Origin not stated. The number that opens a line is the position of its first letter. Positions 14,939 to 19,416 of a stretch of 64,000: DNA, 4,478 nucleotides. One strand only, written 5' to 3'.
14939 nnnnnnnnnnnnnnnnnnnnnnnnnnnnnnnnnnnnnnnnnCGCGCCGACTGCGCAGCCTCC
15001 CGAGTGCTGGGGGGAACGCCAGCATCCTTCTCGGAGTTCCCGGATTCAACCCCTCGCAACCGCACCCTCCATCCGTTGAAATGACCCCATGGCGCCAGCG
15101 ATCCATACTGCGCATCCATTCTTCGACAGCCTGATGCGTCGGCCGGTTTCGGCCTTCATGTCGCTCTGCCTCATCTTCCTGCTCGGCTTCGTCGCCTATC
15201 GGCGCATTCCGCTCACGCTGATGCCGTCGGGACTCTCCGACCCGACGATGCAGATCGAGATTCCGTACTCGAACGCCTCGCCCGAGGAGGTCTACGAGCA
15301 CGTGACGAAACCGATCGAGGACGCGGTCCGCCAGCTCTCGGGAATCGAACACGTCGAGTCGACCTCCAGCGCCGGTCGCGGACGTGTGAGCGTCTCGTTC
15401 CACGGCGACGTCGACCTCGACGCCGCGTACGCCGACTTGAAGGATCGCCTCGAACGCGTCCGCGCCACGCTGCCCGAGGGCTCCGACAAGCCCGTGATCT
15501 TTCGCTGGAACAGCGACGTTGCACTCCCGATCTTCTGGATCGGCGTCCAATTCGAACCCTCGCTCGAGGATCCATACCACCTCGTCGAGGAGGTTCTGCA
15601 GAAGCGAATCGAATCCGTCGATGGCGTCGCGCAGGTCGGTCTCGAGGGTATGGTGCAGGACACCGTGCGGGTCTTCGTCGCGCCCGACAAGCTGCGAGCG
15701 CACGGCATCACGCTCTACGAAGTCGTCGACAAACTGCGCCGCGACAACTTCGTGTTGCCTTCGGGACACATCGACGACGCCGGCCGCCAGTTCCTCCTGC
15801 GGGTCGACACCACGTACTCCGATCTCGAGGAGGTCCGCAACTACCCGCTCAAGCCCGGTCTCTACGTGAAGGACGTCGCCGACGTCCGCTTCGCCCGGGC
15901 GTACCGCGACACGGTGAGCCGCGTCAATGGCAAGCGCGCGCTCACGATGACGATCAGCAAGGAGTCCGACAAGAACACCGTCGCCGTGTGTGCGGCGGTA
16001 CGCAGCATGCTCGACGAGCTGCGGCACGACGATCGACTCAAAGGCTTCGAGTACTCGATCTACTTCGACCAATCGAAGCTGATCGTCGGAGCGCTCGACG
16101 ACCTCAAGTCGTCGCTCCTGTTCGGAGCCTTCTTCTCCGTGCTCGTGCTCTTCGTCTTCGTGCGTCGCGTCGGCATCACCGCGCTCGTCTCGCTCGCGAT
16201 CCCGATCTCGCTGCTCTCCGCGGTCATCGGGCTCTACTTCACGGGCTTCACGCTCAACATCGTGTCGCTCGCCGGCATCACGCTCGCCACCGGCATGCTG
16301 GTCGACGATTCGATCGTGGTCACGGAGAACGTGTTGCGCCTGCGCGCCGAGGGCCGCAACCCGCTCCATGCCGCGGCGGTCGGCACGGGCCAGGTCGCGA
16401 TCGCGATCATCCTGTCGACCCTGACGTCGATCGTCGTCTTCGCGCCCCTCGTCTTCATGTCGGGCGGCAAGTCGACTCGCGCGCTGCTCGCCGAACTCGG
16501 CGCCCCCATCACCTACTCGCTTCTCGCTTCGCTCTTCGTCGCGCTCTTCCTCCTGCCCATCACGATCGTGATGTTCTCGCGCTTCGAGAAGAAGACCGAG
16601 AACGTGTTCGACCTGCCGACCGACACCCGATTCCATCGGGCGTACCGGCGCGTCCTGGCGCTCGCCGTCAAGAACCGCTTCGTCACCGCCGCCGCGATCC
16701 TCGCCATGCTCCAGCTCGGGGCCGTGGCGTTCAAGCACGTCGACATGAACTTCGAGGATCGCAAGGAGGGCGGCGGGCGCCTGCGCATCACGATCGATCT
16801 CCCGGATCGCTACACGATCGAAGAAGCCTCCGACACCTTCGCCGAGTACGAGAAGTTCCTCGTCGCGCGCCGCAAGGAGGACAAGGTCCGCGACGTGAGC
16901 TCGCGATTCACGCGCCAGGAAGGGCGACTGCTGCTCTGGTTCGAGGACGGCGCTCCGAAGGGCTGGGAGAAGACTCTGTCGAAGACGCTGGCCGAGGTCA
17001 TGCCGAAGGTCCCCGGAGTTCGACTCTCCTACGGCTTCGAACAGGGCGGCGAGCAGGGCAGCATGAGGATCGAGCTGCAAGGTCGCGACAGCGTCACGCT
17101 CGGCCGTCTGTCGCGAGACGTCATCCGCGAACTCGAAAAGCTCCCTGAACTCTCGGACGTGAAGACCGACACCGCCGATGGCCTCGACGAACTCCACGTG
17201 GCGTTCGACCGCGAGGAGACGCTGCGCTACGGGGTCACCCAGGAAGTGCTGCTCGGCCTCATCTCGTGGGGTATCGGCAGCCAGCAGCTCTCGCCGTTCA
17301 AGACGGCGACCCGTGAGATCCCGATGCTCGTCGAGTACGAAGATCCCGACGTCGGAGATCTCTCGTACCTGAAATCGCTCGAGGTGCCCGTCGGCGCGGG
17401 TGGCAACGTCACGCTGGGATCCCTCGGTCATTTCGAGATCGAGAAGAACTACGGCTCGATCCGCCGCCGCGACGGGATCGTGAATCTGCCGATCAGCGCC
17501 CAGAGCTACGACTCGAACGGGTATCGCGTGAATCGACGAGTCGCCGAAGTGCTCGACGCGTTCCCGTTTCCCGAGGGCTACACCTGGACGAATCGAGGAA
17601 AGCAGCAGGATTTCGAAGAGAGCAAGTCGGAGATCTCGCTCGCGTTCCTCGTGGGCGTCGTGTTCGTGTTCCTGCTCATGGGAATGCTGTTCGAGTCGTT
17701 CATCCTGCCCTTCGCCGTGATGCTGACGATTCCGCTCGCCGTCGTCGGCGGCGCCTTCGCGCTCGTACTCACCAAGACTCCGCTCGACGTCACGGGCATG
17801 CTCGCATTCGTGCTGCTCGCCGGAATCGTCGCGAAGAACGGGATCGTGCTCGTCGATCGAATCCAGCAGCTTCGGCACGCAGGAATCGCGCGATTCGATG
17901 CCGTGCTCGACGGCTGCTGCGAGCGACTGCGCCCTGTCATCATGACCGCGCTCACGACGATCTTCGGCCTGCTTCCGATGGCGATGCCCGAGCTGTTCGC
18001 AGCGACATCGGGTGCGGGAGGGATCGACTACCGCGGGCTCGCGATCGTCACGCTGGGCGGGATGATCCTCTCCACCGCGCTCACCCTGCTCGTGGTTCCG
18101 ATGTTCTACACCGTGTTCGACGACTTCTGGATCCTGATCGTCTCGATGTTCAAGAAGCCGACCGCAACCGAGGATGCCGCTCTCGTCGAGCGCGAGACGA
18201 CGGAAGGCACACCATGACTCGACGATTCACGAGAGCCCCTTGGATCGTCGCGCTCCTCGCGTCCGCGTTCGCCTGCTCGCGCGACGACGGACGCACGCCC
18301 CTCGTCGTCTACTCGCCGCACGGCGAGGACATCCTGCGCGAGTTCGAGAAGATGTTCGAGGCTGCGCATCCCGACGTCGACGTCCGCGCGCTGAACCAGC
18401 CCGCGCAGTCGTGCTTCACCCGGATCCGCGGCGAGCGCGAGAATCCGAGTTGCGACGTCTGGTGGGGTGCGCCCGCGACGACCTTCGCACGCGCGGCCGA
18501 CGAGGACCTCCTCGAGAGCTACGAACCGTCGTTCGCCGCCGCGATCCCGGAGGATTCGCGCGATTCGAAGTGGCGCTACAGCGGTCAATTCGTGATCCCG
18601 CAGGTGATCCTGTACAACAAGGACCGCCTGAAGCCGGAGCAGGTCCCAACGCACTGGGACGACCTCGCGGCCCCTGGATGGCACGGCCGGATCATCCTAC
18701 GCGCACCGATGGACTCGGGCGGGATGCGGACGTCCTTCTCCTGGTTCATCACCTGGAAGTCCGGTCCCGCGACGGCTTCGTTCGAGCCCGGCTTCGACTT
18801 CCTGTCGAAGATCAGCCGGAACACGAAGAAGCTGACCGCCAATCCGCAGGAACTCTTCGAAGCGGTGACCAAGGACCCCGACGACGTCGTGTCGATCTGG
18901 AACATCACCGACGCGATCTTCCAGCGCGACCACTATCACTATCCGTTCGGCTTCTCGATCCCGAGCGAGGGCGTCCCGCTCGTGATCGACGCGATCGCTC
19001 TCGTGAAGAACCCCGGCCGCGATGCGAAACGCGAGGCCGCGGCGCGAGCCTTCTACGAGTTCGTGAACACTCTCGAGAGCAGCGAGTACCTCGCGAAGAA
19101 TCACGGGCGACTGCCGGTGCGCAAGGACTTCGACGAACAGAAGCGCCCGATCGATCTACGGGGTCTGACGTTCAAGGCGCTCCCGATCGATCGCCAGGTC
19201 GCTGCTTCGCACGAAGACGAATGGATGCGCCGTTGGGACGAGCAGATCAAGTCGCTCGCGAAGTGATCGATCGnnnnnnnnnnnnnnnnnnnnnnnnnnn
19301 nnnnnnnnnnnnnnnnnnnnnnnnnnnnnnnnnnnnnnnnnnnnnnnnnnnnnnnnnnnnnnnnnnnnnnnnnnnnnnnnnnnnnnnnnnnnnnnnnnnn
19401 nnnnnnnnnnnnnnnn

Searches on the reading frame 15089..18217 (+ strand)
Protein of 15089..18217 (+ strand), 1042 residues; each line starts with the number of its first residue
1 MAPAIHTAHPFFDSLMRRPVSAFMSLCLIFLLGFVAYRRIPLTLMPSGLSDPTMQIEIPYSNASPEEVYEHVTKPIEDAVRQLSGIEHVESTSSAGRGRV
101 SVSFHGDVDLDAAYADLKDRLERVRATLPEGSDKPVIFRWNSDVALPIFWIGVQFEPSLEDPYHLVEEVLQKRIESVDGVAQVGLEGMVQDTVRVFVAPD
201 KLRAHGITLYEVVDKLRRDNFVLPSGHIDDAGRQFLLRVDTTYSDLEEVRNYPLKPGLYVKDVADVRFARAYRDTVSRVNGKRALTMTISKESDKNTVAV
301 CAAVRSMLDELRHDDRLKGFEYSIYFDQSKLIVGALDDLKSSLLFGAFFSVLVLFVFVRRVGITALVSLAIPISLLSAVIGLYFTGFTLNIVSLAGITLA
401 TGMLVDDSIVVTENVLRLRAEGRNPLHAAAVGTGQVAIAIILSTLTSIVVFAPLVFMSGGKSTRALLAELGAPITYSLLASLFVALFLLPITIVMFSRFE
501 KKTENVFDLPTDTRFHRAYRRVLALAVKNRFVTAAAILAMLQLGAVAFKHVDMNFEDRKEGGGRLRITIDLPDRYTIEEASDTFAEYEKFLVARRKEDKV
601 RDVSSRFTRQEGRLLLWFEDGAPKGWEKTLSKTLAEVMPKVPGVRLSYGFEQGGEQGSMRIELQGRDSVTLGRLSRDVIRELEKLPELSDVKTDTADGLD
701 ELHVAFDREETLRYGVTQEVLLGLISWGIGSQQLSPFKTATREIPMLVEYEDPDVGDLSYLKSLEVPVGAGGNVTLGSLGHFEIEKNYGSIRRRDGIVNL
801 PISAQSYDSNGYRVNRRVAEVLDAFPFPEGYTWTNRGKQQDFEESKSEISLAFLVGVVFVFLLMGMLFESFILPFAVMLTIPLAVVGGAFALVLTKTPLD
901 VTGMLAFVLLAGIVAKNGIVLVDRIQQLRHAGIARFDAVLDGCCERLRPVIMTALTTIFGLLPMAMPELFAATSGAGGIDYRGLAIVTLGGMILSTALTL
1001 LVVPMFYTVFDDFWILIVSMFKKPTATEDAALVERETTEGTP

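Call 47: search_protein_families(library=pfam, proteins=[window:15089-18217:+], max_evalue=0.00001)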
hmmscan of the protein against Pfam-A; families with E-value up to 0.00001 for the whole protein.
window:15089-18217:+ (1042 aa): 2 families
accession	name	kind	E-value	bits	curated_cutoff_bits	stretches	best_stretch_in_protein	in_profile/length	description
PF00873.25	ACR_tran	-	1.6e-188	629.2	28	1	15-1010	5-1020/1021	AcrB/AcrD/AcrF family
PF03176.21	MMPL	-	2.8e-08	33.6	20.5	0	843-996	139-296/333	MMPL family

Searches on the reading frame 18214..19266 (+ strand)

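Call 47: search_protein_families(library=pfam, proteins=[window:18214-19266:+], max_evalue=0.00001)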
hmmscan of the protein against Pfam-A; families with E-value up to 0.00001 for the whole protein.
window:18214-19266:+ (350 aa): 4 families
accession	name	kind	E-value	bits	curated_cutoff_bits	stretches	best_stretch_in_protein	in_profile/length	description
PF13343.11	SBP_bac_6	-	2.9e-18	66.7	24.6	1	91-306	21-220/245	Bacterial extracellular solute-binding protein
PF13416.11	SBP_bac_8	-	8.7e-16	59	27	1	46-309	4-268/279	Bacterial extracellular solute-binding protein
PF13531.11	SBP_bac_11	-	4.2e-11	43.5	25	1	31-295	2-223/227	Bacterial extracellular solute-binding protein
PF01547.30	SBP_bac_1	-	2.6e-09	38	26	1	43-285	13-301/307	Bacterial extracellular solute-binding protein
